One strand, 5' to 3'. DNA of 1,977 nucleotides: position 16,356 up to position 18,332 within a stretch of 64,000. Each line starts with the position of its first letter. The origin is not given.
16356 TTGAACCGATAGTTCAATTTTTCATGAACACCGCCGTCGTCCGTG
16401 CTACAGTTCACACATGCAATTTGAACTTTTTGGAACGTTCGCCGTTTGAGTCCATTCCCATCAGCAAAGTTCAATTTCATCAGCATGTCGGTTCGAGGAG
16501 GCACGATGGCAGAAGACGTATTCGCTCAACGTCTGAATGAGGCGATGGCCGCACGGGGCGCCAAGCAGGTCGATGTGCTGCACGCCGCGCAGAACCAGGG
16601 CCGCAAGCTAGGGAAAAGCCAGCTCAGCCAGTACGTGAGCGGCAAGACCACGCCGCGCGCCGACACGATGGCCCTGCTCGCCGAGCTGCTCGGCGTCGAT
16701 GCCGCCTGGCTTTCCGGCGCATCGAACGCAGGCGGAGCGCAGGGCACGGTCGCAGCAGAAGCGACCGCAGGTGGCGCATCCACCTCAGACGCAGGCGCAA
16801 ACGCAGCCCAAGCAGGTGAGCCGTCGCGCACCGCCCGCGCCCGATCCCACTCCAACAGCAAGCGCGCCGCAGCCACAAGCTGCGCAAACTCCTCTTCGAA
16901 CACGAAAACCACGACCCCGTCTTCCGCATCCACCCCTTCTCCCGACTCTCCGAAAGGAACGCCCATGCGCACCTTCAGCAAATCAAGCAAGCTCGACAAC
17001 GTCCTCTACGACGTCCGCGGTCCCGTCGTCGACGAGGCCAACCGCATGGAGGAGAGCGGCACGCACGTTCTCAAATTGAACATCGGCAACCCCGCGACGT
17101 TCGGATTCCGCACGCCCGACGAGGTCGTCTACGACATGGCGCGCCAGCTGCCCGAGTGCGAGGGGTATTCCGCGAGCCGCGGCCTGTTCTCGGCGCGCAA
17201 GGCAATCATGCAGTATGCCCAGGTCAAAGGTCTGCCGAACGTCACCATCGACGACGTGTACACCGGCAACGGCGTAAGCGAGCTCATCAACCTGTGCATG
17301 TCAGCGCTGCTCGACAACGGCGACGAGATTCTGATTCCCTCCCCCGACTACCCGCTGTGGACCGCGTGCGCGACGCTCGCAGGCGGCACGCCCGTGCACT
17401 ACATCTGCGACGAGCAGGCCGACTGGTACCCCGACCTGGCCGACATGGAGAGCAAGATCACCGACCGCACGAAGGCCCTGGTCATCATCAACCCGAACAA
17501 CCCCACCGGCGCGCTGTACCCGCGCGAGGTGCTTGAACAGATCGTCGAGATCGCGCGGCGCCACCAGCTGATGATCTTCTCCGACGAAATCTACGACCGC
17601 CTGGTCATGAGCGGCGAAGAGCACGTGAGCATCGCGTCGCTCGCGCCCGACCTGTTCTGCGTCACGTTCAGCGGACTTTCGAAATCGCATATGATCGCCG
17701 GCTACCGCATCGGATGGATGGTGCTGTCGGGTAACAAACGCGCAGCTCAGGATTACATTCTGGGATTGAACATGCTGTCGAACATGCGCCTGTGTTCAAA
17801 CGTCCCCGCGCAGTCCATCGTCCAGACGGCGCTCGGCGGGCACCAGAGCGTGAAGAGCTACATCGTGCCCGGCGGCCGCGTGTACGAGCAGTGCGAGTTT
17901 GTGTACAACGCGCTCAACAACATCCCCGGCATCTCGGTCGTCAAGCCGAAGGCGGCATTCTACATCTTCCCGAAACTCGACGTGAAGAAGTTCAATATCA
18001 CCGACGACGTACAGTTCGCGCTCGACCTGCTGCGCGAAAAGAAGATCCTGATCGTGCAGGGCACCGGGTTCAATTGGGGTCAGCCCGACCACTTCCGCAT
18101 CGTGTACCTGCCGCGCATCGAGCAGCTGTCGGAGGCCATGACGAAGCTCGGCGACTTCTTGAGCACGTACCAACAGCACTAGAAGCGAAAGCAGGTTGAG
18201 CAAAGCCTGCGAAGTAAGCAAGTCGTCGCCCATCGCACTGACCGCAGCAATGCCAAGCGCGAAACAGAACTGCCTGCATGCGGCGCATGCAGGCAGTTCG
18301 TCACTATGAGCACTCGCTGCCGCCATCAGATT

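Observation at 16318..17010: XRE-HTH fused to an AlaA-type aminotransferase, with internal SD/ATG at the enzyme domain and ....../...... palindromes in its promoter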

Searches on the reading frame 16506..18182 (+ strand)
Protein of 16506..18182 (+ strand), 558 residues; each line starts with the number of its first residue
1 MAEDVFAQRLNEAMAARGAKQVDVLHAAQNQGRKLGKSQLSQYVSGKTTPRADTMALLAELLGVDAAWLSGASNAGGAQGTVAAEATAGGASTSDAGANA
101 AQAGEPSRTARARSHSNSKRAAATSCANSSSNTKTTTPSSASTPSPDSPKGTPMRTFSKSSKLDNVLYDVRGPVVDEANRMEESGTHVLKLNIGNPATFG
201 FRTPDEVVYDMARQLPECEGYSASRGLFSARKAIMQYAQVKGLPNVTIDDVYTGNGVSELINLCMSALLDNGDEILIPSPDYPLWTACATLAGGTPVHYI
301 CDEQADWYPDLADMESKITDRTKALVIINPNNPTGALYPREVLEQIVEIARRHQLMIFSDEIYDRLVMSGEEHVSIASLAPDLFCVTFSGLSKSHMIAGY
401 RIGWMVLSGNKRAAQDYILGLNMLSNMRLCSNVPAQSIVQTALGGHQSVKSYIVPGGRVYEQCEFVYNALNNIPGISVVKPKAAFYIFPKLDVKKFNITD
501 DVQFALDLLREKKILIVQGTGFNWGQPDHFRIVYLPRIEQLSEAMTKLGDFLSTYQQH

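Call 3: search_protein_families(library=pfam, proteins=[window:16506-18182:+], max_evalue=0.01)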
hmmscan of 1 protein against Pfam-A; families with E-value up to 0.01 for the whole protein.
window:16506-18182:+ (558 aa): 6 families
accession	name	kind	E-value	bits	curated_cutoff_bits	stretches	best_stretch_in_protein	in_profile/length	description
PF00155.27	Aminotran_1_2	-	1.4e-54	186.1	19.7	1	187-546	2-359/361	Aminotransferase class I and II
PF01381.28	HTH_3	-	3.7e-06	27.3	23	1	36-69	22-55/55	Helix-turn-helix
PF01041.23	DegT_DnrJ_EryC1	-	1.1e-05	25.2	19.8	1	263-360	54-145/360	DegT/DnrJ/EryC1/StrS aminotransferase family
PF00266.25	Aminotran_5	-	3.4e-05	23.4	21.5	1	239-360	51-175/371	Aminotransferase class-V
PF13560.12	HTH_31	-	0.00028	21.6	27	1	6-67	2-59/64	Helix-turn-helix domain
PF12844.13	HTH_19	-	0.00056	20.2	30.2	1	34-69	23-58/64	Helix-turn-helix domain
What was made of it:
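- On AlaA-type class I (fold-type I) alanine transaminase: Pfam Aminotran_1_2 scores E 1.4e-54 (call 3).
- On XRE / Cro-C1 (lambda-repressor-like) HTH: Pfam HTH_3 scores 27.3 bits against a cut-off of 23 (call 3).
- On MocR/GabR subfamily of GntR regulators: Pfam finds only XRE-type models (HTH_3, HTH_31, HTH_19) and no GntR model (call 3).
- Closest known: MocR/GabR/PdxR regulators. Different: The HTH class differs (XRE, not GntR; call 3).
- The HTH is XRE-type, not GntR-type (call 3).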

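Call 4: search_protein_families(library=ncbifam, proteins=[window:16506-18182:+], max_evalue=0.01)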
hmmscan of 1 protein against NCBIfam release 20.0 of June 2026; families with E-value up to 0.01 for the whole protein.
window:16506-18182:+ (558 aa): 74 families (the best 25 are shown)
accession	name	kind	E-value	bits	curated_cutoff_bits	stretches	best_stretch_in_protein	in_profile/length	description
NF006230.0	PRK08363.1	equivalog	4.6e-106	355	534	1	159-554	4-394/398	alanine aminotransferase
TIGR01265.1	tyr_nico_aTase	subfamily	1.3e-75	254.9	292.45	1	158-553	4-400/403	tyrosine/nicotianamine family aminotransferase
TIGR01264.1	tyr_amTase_E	equivalog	2.5e-71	240.6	474.25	1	161-552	7-399/403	tyrosine transaminase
NF041091.1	asp_aminotase_Arch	equivalog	1.8e-60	204.8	550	1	177-552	18-375/376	aspartate aminotransferase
NF005744.0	PRK07568.1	subfamily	2.5e-56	191.2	389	1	178-557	22-395/398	pyridoxal phosphate-dependent aminotransferase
NF041364.1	GntC_guanitoxin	equivalog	2.4e-55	187.9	415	1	202-551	11-356/356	guanitoxin biosynthesis PLP-dependent (S)-gamma-hydroxy-L-arginine cyclodehydratase GntC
NF005334.0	PRK06855.1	equivalog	7.5e-53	179.9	443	1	159-492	6-344/434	pyridoxal phosphate-dependent aminotransferase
NF005817.0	PRK07683.1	equivalog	4e-52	177.2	575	1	184-556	26-385/387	aminotransferase A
NF005816.0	PRK07682.1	equivalog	2.6e-50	171.2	620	1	188-556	31-387/390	aminotransferase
NF005588.0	PRK07309.1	equivalog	1.7e-49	168.7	576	1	187-555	31-389/391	pyridoxal phosphate-dependent aminotransferase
NF005305.0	PRK06836.1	equivalog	1.9e-49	169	376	1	186-555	34-394/396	pyridoxal phosphate-dependent aminotransferase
NF004975.0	PRK06348.1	equivalog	2.6e-48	164.9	549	1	174-548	17-379/384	pyridoxal phosphate-dependent aminotransferase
NF004770.0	PRK06108.1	subfamily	7.3e-48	163.3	422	1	186-553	36-393/396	pyridoxal phosphate-dependent aminotransferase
TIGR03540.1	DapC_direct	equivalog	1.7e-47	162.2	593.25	1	179-549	22-381/383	LL-diaminopimelate aminotransferase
NF006756.0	PRK09276.1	subfamily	1.7e-45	155.6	507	1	178-549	23-383/387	LL-diaminopimelate aminotransferase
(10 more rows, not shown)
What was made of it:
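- On AlaA-type class I (fold-type I) alanine transaminase: The best NCBIfam model, PRK08363 alanine aminotransferase, scores 355 bits, below its equivalog cut-off of 534 (call 4).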

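Call 6: find_homologous_proteins(query=window:16506-18182:+, max_evalue=1e-10)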
Query window:16506-18182:+ (558 aa): 8000 proteins with E <= 1e-10 among 8000 candidates; the best 120 are listed.
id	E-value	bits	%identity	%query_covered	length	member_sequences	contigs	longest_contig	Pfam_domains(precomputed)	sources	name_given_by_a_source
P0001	0.0e+0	1261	100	100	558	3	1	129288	PF00155.28,PF01381.29,PF01041.24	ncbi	-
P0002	0.0e+0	1232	98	100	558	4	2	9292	PF00155.28,PF01041.24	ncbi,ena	-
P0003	4.2e-283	958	-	-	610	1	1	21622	PF00155.28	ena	-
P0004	1.2e-282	957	-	-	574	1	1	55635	PF00155.28,PF01041.24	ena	-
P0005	7.1e-268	908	73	100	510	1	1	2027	PF00155.28,PF00266.26,PF01041.24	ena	-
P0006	2.6e-265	899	69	100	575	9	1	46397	PF00155.28,PF00266.26,PF01041.24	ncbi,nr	ncbi:MAG: aminotransferase class I/II-fold pyridoxal phosphate-dependent enzyme [Eggerthellaceae bac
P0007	5.0e-265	898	72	100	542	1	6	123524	PF00155.28,PF00266.26,PF01041.24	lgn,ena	-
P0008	1.0e-264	897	72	100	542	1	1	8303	PF00155.28,PF00266.26,PF01041.24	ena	-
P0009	1.1e-264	897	70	100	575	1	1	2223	PF12844.14,PF00155.28,PF00266.26,PF01041.24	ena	-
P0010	1.3e-264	897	74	99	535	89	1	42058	PF12844.14,PF00155.28,PF01381.29,PF01041.24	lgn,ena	-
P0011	1.3e-264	897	-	-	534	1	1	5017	PF00155.28,PF01381.29,PF00266.26,PF01041.24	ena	-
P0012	7.7e-264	895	69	100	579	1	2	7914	PF00155.28,PF01381.29,PF01041.24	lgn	-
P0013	4.4e-263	892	72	99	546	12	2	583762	PF00155.28,PF01041.24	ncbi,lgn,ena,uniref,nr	ncbi:aminotransferase class I/II-fold pyridoxal phosphate-dependent enzyme [Olsenella sp. DNF00959]|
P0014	1.1e-262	891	71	100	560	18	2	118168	PF00155.28,PF00266.26,PF01041.24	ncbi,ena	-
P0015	4.6e-262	889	59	99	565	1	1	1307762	PF00155.28,PF01041.24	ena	-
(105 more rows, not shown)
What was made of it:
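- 16506..18182 (+): Full-length ORF (558 aa plus stop): CI-like XRE HTH, disordered linker and AlaA-type alanine transaminase (the long isoform). Homologues of 497-610 aa cover 99-100% of the query in nearly all of the top 120 hits (call 6).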

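Call 26: search_solved_structures(query=window:16506-18182:+, max_evalue=1e-20)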
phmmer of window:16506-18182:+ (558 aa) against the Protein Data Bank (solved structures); distinct sequences matched with E-value up to 1e-20: 38.
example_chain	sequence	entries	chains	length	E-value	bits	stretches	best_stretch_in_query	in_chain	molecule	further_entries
4cvq_A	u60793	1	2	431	1.4e-169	568.5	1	154-557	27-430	GLUTAMATE-PYRUVATE AMINOTRANSFERASE ALAA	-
1xi9_A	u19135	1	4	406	1.7e-88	301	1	163-552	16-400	putative transaminase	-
1o4s_A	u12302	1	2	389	2e-46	162.2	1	178-553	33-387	Aspartate aminotransferase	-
3pdx_A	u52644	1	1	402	4.5e-43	151.1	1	163-552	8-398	Tyrosine aminotransferase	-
3dyd_A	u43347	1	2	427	1.8e-40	142.5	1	174-553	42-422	Tyrosine aminotransferase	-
4my5_A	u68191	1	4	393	1.3e-39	139.6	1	186-555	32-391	Putative amino acid aminotransferase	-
1dju_A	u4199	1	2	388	2.1e-39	139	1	187-549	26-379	AROMATIC AMINOTRANSFERASE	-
1gd9_A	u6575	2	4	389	2.1e-39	139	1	187-549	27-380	ASPARTATE AMINOTRANSFERASE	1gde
5wmh_A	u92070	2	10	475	7.4e-39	137.2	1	172-550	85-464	Bifunctional aspartate aminotransferase and glutamate/aspartate-prephenate aminotransferas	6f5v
5wmi_A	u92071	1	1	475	8.3e-39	137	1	173-550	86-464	Bifunctional aspartate aminotransferase and glutamate/aspartate-prephenate aminotransferas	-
5wmk_A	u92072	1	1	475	1.3e-38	136.3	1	173-550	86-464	Bifunctional aspartate aminotransferase and glutamate/aspartate-prephenate aminotransferas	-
1bw0_A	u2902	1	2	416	3.8e-38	134.8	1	181-551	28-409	PROTEIN (TYROSINE AMINOTRANSFERASE)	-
5wml_A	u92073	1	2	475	5e-38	134.4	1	172-550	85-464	Bifunctional aspartate aminotransferase and glutamate/aspartate-prephenate aminotransferas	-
1b5o_A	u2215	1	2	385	1.1e-36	130.1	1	179-549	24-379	PROTEIN (ASPARTATE AMINOTRANSFERASE)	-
5bj3_A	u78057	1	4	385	1.1e-36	130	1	177-549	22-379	PROTEIN (ASPARTATE AMINOTRANSFERASE)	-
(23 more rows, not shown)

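Call 28: find_encoding_contigs(protein=P0001, flank=3000, max_places=2)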
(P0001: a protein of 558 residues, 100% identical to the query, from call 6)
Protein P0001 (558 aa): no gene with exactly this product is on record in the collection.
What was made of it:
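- Tried and rejected: The look-up for P0001 found nothing on record (call 28).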

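Call 51: list_cluster_members(proteins=[P0001, P0002])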
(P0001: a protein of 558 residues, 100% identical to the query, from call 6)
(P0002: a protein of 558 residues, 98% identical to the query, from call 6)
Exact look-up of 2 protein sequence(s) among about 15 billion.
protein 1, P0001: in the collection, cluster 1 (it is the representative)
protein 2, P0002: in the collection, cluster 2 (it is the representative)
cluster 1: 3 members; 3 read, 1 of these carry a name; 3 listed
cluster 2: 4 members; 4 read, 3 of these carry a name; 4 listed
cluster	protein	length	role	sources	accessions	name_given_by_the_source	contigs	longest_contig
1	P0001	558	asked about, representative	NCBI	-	-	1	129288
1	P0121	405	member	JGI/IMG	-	alanine-synthesizing transaminase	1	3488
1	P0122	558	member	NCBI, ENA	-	-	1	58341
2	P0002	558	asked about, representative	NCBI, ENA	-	-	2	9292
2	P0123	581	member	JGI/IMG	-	alanine-synthesizing transaminase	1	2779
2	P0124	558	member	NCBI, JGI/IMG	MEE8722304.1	MAG: aminotransferase class I/II-fold pyridoxal phosphate-dependent enzyme ... | alanine-synthesizing transaminase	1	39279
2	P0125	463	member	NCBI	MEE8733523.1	MAG: aminotransferase class I/II-fold pyridoxal phosphate-dependent enzyme, partial ...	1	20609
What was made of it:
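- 16965..18182 (+): Short-isoform ORF (405 aa plus stop): AlaA enzyme only, starting at the Met that aligns with Met1 of E. coli AlaA. An IMG gene call of 405 aa exists in the same 90%-identity cluster (P0121, call 51).
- On Genes with in-frame internal translation initiation (dual isoforms): The only hint is a 405-aa product called by IMG's gene caller in the same 90%-identity cluster (P0121, call 51).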

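Call 55: predict_structure(alignment_id=A3)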
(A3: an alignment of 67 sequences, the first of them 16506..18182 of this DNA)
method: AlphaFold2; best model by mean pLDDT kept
length: 558 residues; sequences in the alignment: 67
mean_pLDDT: 67.8   pTM: 0.55
mean pLDDT of the five models: 67.8, 67.8, 62.9, 62.4, 61.1
residues with pLDDT >= 90: 130; 70-90: 171; 50-70: 80; < 50: 177
segments of 3 or more residues with pLDDT < 50: 75-148, 150-171, 192-227, 330-334, 391-401, 425-447, 519-523
pLDDT, mean of each block of 10 residues (from residue 1): 84 97 97 96 95 97 96 57 32 31 35 32 29 31 41 33 31 68 74 41 42 40 44 66 76 64 83 89 76 89 78 96 85 64 95 93 62 83 85 43 74 76 47 42 49 76 88 88 72 86 84 68 64 66 86 84
secondary structure, 60 per line:
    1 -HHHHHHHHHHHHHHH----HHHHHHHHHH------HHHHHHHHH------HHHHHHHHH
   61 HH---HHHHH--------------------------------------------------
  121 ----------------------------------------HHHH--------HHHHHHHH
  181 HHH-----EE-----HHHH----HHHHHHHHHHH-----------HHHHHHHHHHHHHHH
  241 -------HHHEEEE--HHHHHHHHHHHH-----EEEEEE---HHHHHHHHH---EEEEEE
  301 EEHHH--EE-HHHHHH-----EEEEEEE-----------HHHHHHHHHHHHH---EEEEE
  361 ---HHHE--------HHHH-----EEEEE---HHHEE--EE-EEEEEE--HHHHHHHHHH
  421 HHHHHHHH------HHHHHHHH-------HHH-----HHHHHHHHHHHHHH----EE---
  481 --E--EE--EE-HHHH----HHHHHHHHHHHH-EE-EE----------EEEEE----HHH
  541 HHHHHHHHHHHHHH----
elements in order: H2-16 H21-30 H37-45 H52-62 H66-70 H161-164 H173-183 H196-199 H204-214 H226-240 E251-254 H257-268 E274-279 H283-291 E295-302 H311-316 E322-328 H340-352 E356-360 H376-379 E385-389 E403-408 H411-428 H435-442 H458-471 H493-496 H501-512 E529-533 H538-554
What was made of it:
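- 16506..16721 (+): HTH domain (aa 1-72, five helices). The recognition helix is K37-S45 (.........). AF2 pLDDT is about 95-97 with helices 2-16, 21-30, 37-45, 52-62 and 66-70 (call 55).
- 16722..16964 (+): Disordered low-complexity linker (aa 73-153). pLDDT is about 30 (call 55).
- On XRE / Cro-C1 (lambda-repressor-like) HTH: The AF2 model has five helices with pLDDT 95-97 (call 55).
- Checked: It is rich in Ala, Ser and Thr, and its AF2 pLDDT is about 30 (call 55).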

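Call 60: find_encoding_contigs(protein=P0002, flank=2500, max_places=3)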
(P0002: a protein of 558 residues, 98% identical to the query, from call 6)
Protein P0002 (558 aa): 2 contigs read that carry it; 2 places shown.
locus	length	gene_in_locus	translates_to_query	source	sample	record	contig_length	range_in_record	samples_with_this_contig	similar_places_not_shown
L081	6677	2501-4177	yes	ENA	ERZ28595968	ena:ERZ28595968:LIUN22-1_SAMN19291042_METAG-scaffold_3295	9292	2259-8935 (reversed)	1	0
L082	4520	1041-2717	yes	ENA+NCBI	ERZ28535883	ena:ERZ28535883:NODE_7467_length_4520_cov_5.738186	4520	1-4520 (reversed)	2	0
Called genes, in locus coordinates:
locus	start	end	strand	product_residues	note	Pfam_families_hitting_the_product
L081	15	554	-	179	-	-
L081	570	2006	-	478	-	PF00860:Xan_ur_permease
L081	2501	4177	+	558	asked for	PF00155:Aminotran_1_2, PF01041:DegT_DnrJ_EryC1 (weak)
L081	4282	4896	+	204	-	-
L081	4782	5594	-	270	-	PF14808:TMEM164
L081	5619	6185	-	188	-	-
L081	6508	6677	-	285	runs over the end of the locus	PF00582:Usp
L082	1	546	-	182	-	?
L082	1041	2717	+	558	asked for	PF00155:Aminotran_1_2, PF01041:DegT_DnrJ_EryC1 (weak)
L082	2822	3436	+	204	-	-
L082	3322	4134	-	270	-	PF14808:TMEM164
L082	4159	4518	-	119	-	?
